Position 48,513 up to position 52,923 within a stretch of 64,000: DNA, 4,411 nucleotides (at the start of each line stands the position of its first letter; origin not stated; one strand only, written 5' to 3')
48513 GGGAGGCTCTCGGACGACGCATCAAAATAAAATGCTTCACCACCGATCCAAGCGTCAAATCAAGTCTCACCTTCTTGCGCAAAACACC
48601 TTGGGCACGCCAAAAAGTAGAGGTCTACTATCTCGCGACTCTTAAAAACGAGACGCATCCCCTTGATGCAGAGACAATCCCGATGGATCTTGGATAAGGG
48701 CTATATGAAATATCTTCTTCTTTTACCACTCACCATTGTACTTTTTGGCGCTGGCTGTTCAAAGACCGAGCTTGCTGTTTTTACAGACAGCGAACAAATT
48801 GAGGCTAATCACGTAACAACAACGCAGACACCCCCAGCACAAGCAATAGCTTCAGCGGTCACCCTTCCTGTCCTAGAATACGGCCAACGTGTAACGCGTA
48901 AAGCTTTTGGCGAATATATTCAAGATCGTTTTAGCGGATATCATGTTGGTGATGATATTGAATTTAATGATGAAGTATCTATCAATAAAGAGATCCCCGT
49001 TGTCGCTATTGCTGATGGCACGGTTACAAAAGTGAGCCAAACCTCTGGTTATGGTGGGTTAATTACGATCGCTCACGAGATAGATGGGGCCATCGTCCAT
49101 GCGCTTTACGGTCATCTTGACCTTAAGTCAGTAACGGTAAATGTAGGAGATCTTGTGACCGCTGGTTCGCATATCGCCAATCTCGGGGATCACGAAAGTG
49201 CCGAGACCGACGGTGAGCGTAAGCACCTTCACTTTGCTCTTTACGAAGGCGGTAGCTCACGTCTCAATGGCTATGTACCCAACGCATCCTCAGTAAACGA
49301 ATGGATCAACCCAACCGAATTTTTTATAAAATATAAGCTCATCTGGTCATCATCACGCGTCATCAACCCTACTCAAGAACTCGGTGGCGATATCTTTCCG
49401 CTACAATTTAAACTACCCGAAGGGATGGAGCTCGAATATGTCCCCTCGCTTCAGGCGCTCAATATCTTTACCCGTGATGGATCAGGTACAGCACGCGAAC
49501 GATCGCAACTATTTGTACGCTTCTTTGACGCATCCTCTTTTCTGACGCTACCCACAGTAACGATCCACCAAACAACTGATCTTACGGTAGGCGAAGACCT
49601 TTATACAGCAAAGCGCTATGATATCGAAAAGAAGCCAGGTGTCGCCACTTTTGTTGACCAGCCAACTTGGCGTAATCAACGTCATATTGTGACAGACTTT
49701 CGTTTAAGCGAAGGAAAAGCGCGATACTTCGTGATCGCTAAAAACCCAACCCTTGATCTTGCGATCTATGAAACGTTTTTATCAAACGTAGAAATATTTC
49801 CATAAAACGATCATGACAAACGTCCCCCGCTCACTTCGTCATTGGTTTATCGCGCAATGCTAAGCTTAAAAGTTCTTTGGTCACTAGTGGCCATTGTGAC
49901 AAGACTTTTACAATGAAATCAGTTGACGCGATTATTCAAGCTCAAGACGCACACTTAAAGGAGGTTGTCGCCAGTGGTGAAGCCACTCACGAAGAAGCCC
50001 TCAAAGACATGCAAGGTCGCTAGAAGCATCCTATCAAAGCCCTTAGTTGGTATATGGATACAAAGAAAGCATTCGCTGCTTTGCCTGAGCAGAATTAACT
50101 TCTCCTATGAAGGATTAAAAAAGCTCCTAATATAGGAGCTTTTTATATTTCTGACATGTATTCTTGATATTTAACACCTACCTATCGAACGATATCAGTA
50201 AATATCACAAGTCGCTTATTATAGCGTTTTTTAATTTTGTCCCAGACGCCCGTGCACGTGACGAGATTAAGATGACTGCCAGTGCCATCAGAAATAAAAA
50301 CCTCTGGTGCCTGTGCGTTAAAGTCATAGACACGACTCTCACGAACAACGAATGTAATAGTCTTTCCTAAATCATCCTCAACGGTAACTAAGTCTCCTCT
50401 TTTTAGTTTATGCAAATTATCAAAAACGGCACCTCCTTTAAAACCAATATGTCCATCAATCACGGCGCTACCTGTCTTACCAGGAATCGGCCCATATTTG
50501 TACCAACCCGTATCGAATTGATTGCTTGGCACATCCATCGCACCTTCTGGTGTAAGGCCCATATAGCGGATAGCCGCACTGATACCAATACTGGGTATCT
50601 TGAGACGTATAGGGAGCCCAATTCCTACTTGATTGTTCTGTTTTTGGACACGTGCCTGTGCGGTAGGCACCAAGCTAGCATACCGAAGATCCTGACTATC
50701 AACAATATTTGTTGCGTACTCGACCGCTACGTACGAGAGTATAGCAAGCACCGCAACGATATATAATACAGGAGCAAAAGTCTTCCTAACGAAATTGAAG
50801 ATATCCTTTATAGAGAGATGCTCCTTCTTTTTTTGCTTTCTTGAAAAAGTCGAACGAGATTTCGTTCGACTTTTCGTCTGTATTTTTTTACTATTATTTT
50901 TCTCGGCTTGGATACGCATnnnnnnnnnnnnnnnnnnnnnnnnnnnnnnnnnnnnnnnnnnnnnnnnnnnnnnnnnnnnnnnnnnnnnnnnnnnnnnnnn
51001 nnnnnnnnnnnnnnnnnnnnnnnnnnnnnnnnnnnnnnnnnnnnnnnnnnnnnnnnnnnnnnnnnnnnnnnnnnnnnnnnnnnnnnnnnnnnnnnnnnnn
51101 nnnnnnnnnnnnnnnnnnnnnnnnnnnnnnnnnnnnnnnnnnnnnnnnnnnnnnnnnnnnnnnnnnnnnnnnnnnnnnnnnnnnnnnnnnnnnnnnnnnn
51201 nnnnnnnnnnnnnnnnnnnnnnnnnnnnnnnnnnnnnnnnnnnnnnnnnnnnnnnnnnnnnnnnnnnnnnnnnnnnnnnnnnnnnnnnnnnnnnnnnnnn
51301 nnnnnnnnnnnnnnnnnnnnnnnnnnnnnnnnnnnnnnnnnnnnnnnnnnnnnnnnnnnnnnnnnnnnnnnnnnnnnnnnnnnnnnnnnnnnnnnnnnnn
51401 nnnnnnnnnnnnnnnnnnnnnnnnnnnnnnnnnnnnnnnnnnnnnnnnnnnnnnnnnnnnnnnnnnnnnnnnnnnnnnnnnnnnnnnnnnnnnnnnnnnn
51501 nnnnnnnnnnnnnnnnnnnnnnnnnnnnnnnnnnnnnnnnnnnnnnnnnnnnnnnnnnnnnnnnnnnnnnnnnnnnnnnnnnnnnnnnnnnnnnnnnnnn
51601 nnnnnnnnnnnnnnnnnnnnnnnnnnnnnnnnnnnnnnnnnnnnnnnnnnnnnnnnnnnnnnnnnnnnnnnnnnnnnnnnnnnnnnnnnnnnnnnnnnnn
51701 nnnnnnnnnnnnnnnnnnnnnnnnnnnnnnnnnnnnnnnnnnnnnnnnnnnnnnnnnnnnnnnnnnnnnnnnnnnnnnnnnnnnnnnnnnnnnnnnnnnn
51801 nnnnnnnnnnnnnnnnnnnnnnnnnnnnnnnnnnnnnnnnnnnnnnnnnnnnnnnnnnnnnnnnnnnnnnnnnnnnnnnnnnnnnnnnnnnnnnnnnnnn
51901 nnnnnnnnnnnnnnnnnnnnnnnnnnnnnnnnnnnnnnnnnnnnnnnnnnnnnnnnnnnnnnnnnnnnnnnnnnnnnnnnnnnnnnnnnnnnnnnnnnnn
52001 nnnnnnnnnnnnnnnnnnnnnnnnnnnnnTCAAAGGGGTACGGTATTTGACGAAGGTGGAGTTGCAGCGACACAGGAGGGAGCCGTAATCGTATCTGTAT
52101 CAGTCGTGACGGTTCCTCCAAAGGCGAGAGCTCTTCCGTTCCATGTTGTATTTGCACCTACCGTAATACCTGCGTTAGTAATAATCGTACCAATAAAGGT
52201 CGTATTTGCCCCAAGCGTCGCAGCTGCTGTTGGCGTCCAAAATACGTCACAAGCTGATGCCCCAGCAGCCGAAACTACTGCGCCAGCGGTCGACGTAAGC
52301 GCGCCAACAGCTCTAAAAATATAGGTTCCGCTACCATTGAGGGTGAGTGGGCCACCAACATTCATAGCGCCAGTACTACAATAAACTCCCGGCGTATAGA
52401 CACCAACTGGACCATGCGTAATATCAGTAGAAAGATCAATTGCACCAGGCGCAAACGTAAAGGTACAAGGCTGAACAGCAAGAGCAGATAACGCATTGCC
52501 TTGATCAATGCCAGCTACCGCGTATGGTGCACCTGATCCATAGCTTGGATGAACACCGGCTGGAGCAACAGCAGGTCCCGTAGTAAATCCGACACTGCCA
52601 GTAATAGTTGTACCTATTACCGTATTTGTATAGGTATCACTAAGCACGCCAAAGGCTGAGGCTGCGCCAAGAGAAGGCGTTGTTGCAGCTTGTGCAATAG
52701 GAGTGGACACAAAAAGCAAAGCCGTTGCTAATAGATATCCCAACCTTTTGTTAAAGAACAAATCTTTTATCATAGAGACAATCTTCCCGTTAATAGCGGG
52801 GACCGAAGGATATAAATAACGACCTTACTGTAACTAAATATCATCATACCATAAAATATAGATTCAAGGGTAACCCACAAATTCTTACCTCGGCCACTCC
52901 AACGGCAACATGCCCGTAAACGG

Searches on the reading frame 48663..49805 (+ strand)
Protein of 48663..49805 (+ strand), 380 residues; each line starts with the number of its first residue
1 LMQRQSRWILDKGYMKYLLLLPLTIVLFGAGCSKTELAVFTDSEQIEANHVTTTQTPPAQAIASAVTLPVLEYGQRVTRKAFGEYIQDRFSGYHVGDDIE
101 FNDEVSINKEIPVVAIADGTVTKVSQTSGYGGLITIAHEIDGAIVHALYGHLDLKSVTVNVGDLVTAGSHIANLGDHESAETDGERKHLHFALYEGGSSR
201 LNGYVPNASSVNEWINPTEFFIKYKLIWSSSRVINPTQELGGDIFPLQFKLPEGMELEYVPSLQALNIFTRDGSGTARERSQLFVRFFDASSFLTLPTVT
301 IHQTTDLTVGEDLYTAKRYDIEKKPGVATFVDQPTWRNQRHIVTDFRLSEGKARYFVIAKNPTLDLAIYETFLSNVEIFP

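Call 32: search_protein_families(library=pfam, proteins=[window:48663-49805:+], max_evalue=0.0001)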
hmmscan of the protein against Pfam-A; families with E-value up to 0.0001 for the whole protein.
window:48663-49805:+ (380 aa): 1 family
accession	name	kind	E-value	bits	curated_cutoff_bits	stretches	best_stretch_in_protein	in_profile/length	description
PF01551.29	Peptidase_M23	-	4.4e-15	56.1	28.7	1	107-198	10-92/96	Peptidase family M23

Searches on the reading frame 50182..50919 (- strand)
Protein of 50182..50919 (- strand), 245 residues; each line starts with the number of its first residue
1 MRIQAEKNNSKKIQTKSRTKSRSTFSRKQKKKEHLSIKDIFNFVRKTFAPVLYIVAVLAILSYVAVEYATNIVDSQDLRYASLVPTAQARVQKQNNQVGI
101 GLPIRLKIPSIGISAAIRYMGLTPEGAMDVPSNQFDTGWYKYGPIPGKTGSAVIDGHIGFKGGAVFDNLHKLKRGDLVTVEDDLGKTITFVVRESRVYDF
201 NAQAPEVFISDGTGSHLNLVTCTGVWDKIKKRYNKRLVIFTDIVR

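Call 32: search_protein_families(library=pfam, proteins=[window:50182-50919:-], max_evalue=0.0001)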
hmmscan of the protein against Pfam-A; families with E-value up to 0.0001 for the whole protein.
window:50182-50919:- (245 aa): 1 family
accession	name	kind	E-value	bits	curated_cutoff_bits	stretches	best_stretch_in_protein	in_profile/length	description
PF04203.18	Sortase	-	2.2e-21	76.3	26.6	1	106-242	1-123/125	Sortase domain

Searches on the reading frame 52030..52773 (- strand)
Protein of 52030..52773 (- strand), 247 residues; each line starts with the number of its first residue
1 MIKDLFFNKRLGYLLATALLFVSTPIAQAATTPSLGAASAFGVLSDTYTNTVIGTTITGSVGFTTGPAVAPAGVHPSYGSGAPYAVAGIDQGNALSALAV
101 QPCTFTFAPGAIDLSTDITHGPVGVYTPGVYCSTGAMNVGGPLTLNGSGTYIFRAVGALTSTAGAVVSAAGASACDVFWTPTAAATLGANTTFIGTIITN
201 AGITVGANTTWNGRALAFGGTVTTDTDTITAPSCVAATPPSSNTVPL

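Call 32: search_protein_families(library=pfam, proteins=[window:52030-52773:-], max_evalue=0.0001)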
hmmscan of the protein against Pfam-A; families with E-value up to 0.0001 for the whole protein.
window:52030-52773:- (247 aa): 1 family
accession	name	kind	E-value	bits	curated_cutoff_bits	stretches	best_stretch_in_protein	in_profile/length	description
PF11999.13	Ice_binding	-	5.6e-23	82.1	28.7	1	47-230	6-208/208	Ice-binding-like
